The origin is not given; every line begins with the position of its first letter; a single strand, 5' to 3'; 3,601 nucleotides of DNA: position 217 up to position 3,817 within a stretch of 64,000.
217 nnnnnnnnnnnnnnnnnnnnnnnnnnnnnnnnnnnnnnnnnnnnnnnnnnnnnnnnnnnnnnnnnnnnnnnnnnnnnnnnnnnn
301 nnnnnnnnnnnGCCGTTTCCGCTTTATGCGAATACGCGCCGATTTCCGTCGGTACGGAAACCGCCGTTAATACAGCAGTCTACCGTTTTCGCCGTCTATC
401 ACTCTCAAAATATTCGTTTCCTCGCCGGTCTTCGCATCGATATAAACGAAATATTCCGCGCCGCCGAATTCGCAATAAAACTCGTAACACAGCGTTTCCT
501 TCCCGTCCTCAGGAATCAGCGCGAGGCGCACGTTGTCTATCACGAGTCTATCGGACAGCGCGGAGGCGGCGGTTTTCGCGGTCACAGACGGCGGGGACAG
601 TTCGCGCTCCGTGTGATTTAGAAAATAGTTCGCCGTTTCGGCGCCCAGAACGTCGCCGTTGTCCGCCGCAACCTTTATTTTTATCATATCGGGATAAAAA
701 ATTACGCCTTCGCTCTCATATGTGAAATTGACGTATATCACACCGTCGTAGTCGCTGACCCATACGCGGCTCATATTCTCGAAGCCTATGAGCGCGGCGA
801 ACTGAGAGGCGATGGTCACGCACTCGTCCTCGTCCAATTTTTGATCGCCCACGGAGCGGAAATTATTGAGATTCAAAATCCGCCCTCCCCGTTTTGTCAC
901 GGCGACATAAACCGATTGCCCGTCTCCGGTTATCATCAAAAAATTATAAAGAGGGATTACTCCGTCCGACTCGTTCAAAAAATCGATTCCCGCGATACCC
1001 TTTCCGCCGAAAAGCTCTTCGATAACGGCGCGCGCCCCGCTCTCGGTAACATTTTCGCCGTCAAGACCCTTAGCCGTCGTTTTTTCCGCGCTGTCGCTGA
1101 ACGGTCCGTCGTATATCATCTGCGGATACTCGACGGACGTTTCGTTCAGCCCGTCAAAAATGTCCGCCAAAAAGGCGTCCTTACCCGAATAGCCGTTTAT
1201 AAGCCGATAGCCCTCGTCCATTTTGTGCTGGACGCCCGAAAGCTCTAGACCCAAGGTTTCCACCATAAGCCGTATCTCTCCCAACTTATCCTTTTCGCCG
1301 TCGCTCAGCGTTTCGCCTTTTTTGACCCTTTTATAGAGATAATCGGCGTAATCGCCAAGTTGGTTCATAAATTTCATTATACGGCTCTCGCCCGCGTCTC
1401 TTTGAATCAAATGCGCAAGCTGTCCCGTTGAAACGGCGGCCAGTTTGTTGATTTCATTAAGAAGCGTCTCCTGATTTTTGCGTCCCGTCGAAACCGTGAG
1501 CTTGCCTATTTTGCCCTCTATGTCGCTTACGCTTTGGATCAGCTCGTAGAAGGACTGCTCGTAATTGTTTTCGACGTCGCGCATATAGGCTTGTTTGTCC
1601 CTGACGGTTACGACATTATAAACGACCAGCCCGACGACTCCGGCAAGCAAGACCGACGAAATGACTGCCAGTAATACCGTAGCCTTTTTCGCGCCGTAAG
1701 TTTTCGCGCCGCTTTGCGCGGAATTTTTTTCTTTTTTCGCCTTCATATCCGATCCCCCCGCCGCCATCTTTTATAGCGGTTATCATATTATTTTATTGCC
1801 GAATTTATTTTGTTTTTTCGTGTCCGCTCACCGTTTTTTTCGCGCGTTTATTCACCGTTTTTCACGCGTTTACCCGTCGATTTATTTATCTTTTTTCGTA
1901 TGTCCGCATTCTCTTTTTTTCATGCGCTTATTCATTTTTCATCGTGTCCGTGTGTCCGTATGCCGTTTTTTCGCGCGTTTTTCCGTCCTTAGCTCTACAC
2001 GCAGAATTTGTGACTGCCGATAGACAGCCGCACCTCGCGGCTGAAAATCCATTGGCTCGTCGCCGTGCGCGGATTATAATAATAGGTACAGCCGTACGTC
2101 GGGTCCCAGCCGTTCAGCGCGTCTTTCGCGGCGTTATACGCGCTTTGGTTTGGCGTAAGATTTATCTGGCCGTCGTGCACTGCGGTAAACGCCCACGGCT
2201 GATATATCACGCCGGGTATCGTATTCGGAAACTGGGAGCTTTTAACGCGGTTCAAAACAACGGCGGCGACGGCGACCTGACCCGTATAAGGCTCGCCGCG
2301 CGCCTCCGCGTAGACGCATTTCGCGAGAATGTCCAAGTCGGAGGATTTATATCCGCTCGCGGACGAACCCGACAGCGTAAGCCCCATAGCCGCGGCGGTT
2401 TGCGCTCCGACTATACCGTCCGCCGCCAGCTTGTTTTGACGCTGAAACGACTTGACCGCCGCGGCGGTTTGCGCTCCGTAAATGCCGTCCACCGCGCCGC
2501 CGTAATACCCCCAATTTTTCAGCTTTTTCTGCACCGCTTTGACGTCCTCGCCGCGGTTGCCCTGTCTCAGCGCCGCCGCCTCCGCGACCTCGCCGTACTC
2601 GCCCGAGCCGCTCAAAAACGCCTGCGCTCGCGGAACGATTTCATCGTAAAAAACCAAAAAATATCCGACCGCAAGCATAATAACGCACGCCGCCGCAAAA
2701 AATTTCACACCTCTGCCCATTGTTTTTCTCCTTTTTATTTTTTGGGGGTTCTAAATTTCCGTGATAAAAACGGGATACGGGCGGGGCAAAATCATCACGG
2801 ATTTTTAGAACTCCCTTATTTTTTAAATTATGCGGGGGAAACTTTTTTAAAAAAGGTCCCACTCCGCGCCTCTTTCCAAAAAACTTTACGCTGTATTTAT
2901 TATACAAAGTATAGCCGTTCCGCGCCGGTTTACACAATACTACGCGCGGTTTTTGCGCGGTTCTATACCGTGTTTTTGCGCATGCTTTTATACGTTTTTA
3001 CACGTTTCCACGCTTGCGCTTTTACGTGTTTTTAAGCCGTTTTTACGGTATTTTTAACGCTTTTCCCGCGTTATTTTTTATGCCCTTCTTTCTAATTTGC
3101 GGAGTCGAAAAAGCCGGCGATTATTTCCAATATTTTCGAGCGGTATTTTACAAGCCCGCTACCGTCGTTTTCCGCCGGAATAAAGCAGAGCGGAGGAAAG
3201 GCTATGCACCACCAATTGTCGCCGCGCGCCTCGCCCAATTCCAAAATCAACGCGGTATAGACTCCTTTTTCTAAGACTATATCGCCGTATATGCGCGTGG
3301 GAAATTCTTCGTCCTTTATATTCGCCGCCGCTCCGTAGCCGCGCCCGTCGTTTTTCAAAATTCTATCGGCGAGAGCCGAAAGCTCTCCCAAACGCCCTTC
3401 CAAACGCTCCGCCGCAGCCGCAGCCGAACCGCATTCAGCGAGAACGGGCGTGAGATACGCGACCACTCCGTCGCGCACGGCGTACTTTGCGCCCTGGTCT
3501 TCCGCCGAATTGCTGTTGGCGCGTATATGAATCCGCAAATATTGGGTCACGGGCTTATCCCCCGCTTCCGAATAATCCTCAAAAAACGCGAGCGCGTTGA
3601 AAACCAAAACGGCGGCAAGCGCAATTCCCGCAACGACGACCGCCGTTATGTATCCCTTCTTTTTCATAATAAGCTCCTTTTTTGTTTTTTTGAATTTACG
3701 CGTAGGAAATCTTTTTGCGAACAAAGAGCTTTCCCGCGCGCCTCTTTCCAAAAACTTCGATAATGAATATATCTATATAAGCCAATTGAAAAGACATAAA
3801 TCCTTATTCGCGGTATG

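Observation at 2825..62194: Dense family of ~65-bp hairpin repeats (REP1) in almost every intergenic region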

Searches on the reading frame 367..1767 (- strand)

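Call 11: search_protein_families(library=pfam, proteins=[window:367-1767:-])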
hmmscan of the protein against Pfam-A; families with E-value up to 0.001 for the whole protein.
window:367-1767:- (466 aa): 3 families
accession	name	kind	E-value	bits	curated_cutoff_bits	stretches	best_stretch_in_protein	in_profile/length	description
PF14620.12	YPEB_PepSY1-2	-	2.5e-47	161.9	31.7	1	204-390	5-194/195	YpeB sporulation, PepSY1 and PepSY2 domains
PF20769.2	YPEB_N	-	3.4e-22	79.2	27.3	1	58-186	2-130/136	YpeB N-terminal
PF03413.25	PepSY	-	1.7e-07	31.9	24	1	413-452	20-58/60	Peptidase propeptide and YPEB domain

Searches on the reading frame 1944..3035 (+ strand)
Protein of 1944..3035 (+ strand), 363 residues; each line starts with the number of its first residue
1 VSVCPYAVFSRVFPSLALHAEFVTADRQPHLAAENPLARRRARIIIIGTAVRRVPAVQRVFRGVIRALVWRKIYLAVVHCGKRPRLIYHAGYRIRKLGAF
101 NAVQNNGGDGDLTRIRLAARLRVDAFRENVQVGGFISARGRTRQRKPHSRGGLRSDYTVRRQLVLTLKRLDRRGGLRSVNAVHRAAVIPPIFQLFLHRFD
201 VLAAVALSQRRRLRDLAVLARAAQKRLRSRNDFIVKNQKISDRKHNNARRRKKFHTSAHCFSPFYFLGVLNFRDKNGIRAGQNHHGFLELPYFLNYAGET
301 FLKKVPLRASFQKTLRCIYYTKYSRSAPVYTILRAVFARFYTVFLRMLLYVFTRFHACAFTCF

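Call 51: search_protein_families(library=pfam, proteins=[window:1944-3035:+], max_evalue=0.01)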
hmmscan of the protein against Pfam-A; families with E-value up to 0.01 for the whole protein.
window:1944-3035:+ (363 aa): 0 families

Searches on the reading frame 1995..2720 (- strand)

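Call 51: search_protein_families(library=pfam, proteins=[window:1995-2720:-], max_evalue=0.01)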
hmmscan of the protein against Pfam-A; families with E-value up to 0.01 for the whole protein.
window:1995-2720:- (241 aa): 5 families
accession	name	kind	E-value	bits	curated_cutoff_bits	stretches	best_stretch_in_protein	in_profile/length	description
PF07486.17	Hydrolase_2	-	5.4e-36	123.7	27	1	142-240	1-100/100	Cell Wall Hydrolase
PF01471.23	PG_binding_1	-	1.3e-22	80.1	23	1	56-112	1-57/57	Putative peptidoglycan binding domain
PF00397.32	WW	-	2.5e-06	27.9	26.9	1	205-224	9-28/31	WW domain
PF09374.15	PG_binding_3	-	0.00035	21.2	24.6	0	61-93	4-33/76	Predicted Peptidoglycan domain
PF08823.16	PG_binding_2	-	0.00042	21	21.1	1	56-96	14-54/74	Putative peptidoglycan binding domain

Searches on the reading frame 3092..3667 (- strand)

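Call 51: search_protein_families(library=pfam, proteins=[window:3092-3667:-], max_evalue=0.01)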
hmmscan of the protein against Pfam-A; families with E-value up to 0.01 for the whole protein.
window:3092-3667:- (191 aa): 1 family
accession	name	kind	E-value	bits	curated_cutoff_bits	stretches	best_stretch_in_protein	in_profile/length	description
PF09551.15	Spore_II_R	-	3.4e-37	128.2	25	1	42-165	3-126/128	Stage II sporulation protein R (spore_II_R)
